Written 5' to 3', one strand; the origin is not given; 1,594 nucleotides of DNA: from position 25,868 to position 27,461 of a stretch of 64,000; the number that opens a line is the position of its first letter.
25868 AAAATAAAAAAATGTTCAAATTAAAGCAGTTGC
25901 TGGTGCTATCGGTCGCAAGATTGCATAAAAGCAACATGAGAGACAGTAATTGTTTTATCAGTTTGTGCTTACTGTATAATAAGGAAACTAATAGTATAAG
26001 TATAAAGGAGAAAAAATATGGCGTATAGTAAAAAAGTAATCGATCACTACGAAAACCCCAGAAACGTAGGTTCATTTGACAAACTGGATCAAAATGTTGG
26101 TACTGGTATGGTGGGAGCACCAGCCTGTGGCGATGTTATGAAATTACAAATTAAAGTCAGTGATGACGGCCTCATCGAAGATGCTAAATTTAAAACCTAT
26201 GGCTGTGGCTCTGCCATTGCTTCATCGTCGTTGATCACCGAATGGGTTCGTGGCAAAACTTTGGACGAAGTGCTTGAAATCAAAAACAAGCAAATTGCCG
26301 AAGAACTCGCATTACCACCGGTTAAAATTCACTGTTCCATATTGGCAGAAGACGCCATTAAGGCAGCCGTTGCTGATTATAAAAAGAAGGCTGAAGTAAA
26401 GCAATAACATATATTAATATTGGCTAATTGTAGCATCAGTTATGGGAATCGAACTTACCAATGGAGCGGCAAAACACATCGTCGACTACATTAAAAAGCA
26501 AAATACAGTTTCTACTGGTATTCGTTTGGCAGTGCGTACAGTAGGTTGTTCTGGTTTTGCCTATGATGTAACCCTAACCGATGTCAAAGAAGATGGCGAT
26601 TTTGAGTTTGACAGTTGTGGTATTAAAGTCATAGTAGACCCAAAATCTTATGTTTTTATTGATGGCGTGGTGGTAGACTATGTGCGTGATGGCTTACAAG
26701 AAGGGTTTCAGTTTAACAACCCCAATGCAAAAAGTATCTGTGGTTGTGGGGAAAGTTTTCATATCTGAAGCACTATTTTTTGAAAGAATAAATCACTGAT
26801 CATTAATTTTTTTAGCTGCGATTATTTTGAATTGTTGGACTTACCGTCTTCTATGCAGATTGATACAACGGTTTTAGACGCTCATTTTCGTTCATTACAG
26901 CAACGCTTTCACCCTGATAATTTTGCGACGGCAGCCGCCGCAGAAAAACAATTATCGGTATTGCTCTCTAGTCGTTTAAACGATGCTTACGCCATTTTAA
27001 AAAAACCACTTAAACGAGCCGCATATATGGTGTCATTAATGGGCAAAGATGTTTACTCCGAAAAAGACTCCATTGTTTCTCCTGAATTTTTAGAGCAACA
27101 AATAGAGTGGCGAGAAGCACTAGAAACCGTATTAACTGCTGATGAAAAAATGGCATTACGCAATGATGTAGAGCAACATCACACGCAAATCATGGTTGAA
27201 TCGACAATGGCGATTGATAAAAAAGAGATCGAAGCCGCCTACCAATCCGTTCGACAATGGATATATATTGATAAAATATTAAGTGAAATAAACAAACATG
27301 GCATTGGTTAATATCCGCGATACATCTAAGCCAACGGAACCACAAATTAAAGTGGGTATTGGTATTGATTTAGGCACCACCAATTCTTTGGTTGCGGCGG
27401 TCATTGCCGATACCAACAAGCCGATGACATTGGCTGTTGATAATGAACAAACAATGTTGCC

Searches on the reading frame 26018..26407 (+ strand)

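Call 69: search_protein_families(library=pfam, proteins=[window:26018-26407:+], max_evalue=0.00001)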
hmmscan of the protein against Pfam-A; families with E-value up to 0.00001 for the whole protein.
window:26018-26407:+ (129 aa): 1 family
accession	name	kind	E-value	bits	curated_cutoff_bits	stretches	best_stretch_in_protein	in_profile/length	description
PF01592.21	NifU_N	-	5.4e-53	178.9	22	1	2-125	1-124/127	NifU-like N terminal domain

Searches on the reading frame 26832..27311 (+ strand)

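Call 69: search_protein_families(library=pfam, proteins=[window:26832-27311:+], max_evalue=0.00001)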
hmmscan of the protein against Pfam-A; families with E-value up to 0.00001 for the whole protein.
window:26832-27311:+ (159 aa): 1 family
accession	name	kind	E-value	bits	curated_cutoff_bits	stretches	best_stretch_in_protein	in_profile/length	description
PF07743.18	HSCB_C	-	1.4e-10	41.8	22.1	1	83-153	2-73/74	HSCB C-terminal oligomerisation domain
